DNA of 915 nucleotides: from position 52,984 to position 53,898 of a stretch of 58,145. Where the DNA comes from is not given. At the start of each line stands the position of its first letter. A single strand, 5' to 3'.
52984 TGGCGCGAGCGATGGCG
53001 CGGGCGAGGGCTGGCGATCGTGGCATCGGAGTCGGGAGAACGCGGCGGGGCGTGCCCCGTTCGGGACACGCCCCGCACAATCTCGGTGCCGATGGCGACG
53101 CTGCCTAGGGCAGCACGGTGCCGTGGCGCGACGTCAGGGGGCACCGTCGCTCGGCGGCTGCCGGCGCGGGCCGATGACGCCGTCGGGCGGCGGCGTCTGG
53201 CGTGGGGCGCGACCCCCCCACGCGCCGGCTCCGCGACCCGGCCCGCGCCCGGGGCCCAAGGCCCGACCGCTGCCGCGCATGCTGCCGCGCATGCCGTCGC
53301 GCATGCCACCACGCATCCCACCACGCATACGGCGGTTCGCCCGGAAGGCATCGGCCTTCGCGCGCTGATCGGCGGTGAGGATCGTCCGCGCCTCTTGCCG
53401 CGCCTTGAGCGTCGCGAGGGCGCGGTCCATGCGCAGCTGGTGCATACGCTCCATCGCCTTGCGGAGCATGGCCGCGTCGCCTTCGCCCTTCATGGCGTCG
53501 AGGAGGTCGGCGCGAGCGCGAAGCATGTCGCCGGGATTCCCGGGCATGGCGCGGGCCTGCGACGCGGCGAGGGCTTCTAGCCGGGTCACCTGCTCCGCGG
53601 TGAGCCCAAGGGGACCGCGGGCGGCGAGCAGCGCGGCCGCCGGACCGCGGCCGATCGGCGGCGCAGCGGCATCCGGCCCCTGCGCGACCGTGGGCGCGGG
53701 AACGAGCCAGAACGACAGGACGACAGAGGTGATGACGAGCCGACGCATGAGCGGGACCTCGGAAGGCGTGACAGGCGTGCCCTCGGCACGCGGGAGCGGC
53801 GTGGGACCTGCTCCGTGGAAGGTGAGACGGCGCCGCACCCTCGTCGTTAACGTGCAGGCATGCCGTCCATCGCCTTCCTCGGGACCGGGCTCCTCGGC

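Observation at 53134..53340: Spy/CpxP-like periplasmic protein with an (M-R-G-G) methionine-rich tail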

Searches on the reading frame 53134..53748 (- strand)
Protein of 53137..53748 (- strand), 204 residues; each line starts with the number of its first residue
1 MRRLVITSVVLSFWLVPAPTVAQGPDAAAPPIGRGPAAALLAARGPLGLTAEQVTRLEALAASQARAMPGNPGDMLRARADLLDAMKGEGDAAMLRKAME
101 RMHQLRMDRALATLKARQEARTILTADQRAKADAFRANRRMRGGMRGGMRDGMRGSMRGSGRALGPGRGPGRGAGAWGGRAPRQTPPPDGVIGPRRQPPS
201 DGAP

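Call 3: search_protein_families(library=pfam, proteins=[window:53137-53748:-], max_evalue=10)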
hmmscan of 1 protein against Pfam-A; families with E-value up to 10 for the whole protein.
seq(204 aa): 4 families
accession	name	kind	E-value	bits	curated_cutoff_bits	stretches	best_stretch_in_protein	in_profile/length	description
PF07813.17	LTXXQ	-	2.1e-07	32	24.3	1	47-134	13-98/100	LTXXQ motif family protein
PF13801.11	Metal_resist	-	0.0014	19.2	29.2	1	25-130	18-124/125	Heavy-metal resistance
PF17297.7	PEPCK_N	-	0.16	12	23.8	1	100-160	42-101/218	Phosphoenolpyruvate carboxykinase N-terminal domain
PF04728.18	LPP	-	0.45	11.3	29.1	1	123-141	26-44/53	Lipoprotein leucine-zipper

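Call 4: search_protein_families(library=ncbifam, proteins=[window:53137-53748:-], max_evalue=10)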
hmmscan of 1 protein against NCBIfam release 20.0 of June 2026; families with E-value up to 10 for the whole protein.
seq(204 aa): 1 family
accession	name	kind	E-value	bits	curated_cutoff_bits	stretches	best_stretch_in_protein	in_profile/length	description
NF006129.0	PRK08273.1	equivalog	0.072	11.2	724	1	93-153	354-414/598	thiamine pyrophosphate-requiring protein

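Call 7: find_homologous_proteins(query=window:53137-53748:-, max_evalue=0.001)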
Query seq(204 aa) (204 aa): 60 proteins with E <= 0.001 among 5290 candidates.
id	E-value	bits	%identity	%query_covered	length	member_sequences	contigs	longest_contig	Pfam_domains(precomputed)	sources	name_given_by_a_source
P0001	5.2e-119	413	99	100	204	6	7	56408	PF07813.18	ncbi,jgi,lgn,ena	ncbi:MAG: Spy/CpxP family protein refolding chaperone [Gemmatimonadota bacterium]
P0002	1.0e-70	256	69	100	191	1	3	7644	PF07813.18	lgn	-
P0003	4.7e-44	169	62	65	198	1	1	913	PF07813.18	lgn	-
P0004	2.9e-41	160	72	61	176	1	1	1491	PF07813.18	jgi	jgi:Spy/CpxP family protein refolding chaperone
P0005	2.7e-38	150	69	58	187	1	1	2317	PF07813.18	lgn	-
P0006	8.4e-38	148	72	54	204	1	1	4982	PF07813.18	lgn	-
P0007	4.4e-37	146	62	72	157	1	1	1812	PF13801.12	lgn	-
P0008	5.5e-35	139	68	58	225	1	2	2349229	PF07813.18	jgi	jgi:hypothetical protein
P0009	3.0e-34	137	68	55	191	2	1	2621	PF07813.18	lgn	-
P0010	7.1e-33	132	72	50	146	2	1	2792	PF07813.18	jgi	jgi:Spy/CpxP family protein refolding chaperone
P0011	8.1e-29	119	63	55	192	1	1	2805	PF07813.18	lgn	-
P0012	1.5e-26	112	52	67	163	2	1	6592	PF07813.18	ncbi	-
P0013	3.6e-22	97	53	70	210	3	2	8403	PF07813.18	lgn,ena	-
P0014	7.3e-22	96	58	50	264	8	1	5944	PF07813.18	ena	-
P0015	9.1e-22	96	57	50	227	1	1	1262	PF07813.18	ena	-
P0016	1.8e-21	95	58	50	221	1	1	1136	PF07813.18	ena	-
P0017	5.8e-21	93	48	75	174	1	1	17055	PF07813.18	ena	-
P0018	1.0e-20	93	60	49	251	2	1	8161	PF07813.18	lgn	-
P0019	1.8e-20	92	41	99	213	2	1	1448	PF07813.18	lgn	-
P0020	6.0e-20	90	49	62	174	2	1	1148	PF07813.18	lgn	-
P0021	7.5e-20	90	50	52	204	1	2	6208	PF07813.18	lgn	-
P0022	8.0e-20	90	59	50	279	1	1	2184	PF07813.18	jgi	jgi:Spy/CpxP family protein refolding chaperone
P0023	1.8e-19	89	46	68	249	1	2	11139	PF07813.18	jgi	jgi:Spy/CpxP family protein refolding chaperone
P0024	4.6e-19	87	49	62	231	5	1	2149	PF07813.18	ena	-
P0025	7.1e-19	87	53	69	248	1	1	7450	PF07813.18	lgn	-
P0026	2.0e-18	85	45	66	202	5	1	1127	PF07813.18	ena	-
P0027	5.2e-18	84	53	60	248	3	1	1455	PF07813.18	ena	-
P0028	1.6e-17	82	53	56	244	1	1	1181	PF07813.18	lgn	-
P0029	3.1e-17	81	50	55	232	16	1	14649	PF07813.18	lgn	-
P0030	3.6e-17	81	53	55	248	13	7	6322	PF07813.18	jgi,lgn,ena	jgi:Spy/CpxP family protein refolding chaperone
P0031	5.4e-17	80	46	50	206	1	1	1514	PF07813.18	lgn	-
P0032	8.5e-17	80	45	62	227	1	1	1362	PF07813.18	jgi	jgi:hypothetical protein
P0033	9.8e-17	80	50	54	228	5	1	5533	PF07813.18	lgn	-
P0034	1.1e-16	79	47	51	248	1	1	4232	PF07813.18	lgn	-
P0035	1.1e-16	79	50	54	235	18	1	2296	PF07813.18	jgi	jgi:Spy/CpxP family protein refolding chaperone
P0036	1.9e-16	79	52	56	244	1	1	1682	PF07813.18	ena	-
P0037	3.1e-16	78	45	77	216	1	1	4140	PF07813.18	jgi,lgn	-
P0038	3.2e-16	78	52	53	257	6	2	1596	PF07813.18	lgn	-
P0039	3.7e-16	78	47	78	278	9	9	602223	PF07813.18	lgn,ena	-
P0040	4.4e-16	77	53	55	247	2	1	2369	PF07813.18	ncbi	-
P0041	7.3e-16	77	53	46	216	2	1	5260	PF07813.18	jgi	-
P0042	9.7e-16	76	45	77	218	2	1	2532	PF07813.18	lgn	-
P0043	1.1e-15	76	50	53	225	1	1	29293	PF07813.18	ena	-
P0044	1.3e-15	76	47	61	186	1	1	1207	PF07813.18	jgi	jgi:hypothetical protein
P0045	1.8e-15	75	49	57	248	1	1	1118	PF07813.18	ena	-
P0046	8.0e-15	73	48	57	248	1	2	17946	PF07813.18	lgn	-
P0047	8.0e-15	73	46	54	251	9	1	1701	PF07813.18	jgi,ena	-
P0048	2.3e-14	72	51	43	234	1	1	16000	PF07813.18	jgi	jgi:Spy/CpxP family protein refolding chaperone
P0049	3.9e-14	71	49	55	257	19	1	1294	PF07813.18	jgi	jgi:Spy/CpxP family protein refolding chaperone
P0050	3.1e-13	68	47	55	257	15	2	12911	PF07813.18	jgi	-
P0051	8.6e-13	67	50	50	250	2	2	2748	PF07813.18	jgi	-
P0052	1.9e-12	66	48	45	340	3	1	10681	PF07813.18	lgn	-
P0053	2.9e-12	65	48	55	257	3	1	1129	PF07813.18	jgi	jgi:Spy/CpxP family protein refolding chaperone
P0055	1.7e-10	59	48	64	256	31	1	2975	PF07813.18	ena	-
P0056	3.1e-10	58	52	48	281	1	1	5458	PF07813.18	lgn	-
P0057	7.1e-10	57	50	51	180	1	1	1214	PF07813.18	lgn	-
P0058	2.3e-9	56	45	57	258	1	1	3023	PF07813.18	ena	-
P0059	9.2e-7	47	42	54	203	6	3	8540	PF13801.12,PF07813.18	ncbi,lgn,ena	-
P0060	1.3e-4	40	40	49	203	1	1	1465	PF07813.18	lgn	-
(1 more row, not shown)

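Call 11: find_encoding_contigs(protein=P0001, flank=10000, max_places=4)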
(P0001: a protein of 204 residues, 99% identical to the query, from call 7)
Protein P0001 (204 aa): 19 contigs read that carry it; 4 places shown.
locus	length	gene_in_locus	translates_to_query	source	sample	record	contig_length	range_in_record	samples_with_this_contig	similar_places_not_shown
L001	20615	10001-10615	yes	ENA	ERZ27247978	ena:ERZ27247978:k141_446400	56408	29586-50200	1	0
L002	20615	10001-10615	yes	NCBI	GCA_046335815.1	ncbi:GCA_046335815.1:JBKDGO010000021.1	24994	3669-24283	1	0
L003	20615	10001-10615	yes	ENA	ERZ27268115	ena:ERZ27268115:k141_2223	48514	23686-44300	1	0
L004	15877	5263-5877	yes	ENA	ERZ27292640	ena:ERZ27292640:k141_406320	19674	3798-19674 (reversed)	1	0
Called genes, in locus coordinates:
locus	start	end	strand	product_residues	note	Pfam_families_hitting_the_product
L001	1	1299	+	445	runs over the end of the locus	PF00764:Arginosuc_synth, PF20979:Arginosuc_syn_C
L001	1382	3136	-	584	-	PF00082:Peptidase_S8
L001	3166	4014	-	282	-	PF03446:NAD_binding_2, PF14833:NAD_binding_11 (weak)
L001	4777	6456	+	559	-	PF13565:HTH_32, PF13358:DDE_3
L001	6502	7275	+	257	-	PF01609:DDE_Tnp_1, PF13751:DDE_Tnp_1_6 (weak)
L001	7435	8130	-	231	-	PF13460:NAD_binding_10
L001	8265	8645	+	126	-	PF01638:HxlR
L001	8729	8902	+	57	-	-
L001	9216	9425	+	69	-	PF13358:DDE_3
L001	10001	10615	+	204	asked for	PF07813:LTXXQ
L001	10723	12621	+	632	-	PF04389:Peptidase_M28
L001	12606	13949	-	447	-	PF07690:MFS_1, PF12832:MFS_1_like (weak), PF13347:MFS_2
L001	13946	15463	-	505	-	PF02446:Glyco_hydro_77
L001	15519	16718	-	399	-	PF11376:DUF3179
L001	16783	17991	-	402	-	PF00155:Aminotran_1_2, PF01053:Cys_Met_Meta_PP, PF01212:Beta_elim_lyase (weak)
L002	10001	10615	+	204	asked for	PF07813:LTXXQ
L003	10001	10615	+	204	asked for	PF07813:LTXXQ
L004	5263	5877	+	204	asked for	PF07813:LTXXQ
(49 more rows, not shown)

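Call 12: find_encoding_contigs(protein=P0008, flank=6000, max_places=2)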
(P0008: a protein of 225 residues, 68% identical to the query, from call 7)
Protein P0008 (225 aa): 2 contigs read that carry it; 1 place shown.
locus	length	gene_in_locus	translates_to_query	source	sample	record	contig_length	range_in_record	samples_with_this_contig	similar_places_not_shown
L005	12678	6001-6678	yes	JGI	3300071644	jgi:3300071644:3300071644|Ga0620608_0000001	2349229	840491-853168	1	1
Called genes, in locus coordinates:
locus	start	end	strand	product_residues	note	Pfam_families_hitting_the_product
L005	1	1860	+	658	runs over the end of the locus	-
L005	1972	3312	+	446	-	PF00764:Arginosuc_synth, PF20979:Arginosuc_syn_C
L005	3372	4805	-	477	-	PF00082:Peptidase_S8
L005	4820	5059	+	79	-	-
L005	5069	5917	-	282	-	PF03446:NAD_binding_2, PF03807:F420_oxidored (weak), PF14833:NAD_binding_11 (weak)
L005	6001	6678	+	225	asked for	PF07813:LTXXQ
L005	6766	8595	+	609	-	PF04389:Peptidase_M28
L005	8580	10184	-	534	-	PF02446:Glyco_hydro_77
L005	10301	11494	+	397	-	PF00990:GGDEF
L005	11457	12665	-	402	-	PF00155:Aminotran_1_2, PF01053:Cys_Met_Meta_PP, PF01212:Beta_elim_lyase (weak)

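Call 13: find_encoding_contigs(protein=P0039, flank=6000, max_places=2)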
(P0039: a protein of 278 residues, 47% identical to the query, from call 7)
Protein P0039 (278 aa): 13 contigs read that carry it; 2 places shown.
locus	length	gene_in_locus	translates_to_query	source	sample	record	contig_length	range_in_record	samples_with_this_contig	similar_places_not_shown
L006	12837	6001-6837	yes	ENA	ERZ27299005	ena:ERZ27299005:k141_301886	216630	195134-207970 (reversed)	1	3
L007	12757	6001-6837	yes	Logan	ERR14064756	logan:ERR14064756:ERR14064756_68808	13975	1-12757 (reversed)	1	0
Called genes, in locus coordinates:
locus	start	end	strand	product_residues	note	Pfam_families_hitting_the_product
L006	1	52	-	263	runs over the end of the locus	PF13709:DUF4159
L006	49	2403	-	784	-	PF13174:TPR_6 (faint), PF13428:TPR_14 (faint), PF07719:TPR_2 (faint), PF13431:TPR_17 (faint), PF13181:TPR_8 (faint), PF13432:TPR_16 (weak), PF13485:Peptidase_MA_2 (weak), PF14559:TPR_19 (weak)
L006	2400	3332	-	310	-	-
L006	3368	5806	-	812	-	PF00630:Filamin (faint), PF07090:GATase1_like (weak)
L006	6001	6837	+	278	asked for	PF07813:LTXXQ (weak)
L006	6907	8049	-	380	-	PF12804:NTP_transf_3, PF05163:DinB, PF12867:DinB_2, PF11716:MDMPI_N (weak)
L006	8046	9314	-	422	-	PF02625:XdhC_CoxI, PF13478:XdhC_C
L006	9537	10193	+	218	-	PF00440:TetR_N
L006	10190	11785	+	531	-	PF02321:OEP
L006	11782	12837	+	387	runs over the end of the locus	PF26077:BSH_Fcp1 (faint), PF25919:BSH_CusB (faint), PF25917:BSH_RND (weak), PF25973:BSH_CzcB, PF25954:Beta-barrel_RND_2, PF25989:YknX_C (weak)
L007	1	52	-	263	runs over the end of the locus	PF13709:DUF4159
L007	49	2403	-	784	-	PF13428:TPR_14 (faint), PF07719:TPR_2 (faint), PF13431:TPR_17 (faint), PF13181:TPR_8 (faint), PF13432:TPR_16 (weak), PF13485:Peptidase_MA_2 (weak), PF14559:TPR_19 (weak)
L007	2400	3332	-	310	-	-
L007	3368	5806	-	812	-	PF00630:Filamin (faint), PF07090:GATase1_like (weak)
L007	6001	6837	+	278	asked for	PF07813:LTXXQ (weak)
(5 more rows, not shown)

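Call 14: find_encoding_contigs(protein=P0043, flank=6000, max_places=2)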
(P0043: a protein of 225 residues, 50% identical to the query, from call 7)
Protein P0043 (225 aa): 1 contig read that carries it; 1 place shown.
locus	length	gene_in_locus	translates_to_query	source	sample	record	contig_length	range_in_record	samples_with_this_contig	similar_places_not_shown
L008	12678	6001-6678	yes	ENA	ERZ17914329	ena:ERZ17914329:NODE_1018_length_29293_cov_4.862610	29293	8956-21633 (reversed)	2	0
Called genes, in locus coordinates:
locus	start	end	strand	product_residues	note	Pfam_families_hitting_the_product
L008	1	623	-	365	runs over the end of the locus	PF02163:Peptidase_M50, PF00571:CBS (weak)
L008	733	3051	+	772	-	PF20256:MoCoBD_2 (weak), PF02738:MoCoBD_1, PF20256:MoCoBD_2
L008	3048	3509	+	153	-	PF00111:Fer2, PF13085:Fer2_3 (weak), PF01799:Fer2_2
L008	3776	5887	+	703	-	PF07676:PD40 (faint), PF26550:Tricorn_2nd (faint), PF00930:DPPIV_N (faint), PF26549:Tricorn_N, PF02129:Peptidase_S15 (weak), PF20434:BD-FAE, PF01738:DLH (weak), PF00326:Peptidase_S9, +1 more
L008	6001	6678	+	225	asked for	PF07813:LTXXQ (weak)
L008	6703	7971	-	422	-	PF01979:Amidohydro_1, PF07969:Amidohydro_3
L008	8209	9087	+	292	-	PF00481:PP2C (faint), PF13672:PP2C_2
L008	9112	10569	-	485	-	PF03060:NMO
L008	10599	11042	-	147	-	PF02082:Rrf2, PF12802:MarR_2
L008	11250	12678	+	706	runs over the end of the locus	PF18764:nos_propeller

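Call 19: search_solved_structures(query=window:53137-53748:-, max_evalue=10, show_alignments=3)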
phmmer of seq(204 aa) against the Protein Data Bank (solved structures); distinct sequences matched with E-value up to 10: 14.
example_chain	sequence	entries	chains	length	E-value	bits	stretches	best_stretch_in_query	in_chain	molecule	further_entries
9scu_CT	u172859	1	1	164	0.13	15.5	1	83-153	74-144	Large ribosomal subunit protein eL21x/eL21w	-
8cmo_K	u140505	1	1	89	0.51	13.5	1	17-60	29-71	Photosystem I reaction center subunit X psaK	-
3hu1_A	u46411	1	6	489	0.63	13.2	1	94-151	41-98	Transitional endoplasmic reticulum ATPase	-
4hwh_A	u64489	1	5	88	1.1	12.4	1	38-117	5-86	BAG family molecular chaperone regulator 4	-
4kdi_A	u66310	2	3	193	1.2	12.3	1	93-151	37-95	Transitional endoplasmic reticulum ATPase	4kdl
5b6c_A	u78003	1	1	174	1.2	12.3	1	93-151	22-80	Transitional endoplasmic reticulum ATPase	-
5epp_A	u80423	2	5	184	1.3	12.2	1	93-151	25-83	Transitional endoplasmic reticulum ATPase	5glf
3qc8_A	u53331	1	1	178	1.3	12.2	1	93-151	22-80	Transitional endoplasmic reticulum ATPase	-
3tiw_A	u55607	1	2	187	1.3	12.2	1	93-151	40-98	Transitional endoplasmic reticulum ATPase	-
3qq7_A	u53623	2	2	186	1.3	12.2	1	93-151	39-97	Transitional endoplasmic reticulum ATPase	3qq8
5x4l_A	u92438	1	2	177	1.4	12.2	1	94-151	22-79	Transitional endoplasmic reticulum ATPase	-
2pjh_B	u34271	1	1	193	1.6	11.9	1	94-151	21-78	Transitional endoplasmic reticulum ATPase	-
3qwz_A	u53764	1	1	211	1.7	11.8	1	93-151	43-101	Transitional endoplasmic reticulum ATPase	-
9v9o_A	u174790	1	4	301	3.4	10.8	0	92-151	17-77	Cell division control protein 48 homolog A,Plant UBX domain-containing protein 5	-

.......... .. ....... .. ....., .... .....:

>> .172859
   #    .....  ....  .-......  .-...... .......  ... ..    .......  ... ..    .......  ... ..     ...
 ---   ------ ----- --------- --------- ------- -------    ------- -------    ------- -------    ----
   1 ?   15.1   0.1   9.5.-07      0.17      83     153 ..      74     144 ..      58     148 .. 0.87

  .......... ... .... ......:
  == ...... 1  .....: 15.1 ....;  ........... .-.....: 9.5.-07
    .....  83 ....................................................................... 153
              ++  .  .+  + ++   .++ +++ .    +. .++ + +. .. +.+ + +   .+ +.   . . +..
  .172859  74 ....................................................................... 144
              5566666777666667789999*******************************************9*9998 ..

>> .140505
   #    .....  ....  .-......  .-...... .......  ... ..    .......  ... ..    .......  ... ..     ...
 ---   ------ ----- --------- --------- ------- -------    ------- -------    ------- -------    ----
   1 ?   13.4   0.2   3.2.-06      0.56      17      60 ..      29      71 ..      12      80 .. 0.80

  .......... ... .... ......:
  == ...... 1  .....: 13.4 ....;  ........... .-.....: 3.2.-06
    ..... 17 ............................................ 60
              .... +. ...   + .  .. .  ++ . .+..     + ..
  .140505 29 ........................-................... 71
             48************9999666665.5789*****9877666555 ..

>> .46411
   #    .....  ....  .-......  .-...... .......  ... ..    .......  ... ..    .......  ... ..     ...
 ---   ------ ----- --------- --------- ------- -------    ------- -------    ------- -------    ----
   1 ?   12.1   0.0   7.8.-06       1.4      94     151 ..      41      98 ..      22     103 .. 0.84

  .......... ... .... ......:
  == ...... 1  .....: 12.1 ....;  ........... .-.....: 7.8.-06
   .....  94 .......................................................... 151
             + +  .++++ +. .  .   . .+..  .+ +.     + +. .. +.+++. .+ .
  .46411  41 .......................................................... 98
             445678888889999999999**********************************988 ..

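Call 29: predict_structure(alignment_id=A2)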
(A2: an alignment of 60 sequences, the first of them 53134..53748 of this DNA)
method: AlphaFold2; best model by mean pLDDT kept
length: 204 residues; sequences in the alignment: 60
mean_pLDDT: 75.0   pTM: 0.57
mean pLDDT of the five models: 75.0, 73.7, 73.4, 72.8, 72.6
residues with pLDDT >= 90: 89; 70-90: 21; 50-70: 76; < 50: 18
segments of 3 or more residues with pLDDT < 50: 161-163, 169-171
pLDDT, mean of each block of 10 residues (from residue 1): 60 55 53 79 94 96 84 90 92 96 94 93 96 90 63 51 50 50 56 63 65
secondary structure, 60 per line:
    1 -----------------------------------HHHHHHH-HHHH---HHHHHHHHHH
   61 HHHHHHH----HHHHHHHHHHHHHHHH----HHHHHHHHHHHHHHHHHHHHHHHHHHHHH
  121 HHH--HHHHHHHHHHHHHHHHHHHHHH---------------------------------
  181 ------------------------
elements in order: H36-42 H44-47 H51-67 H72-87 H92-123 H126-147
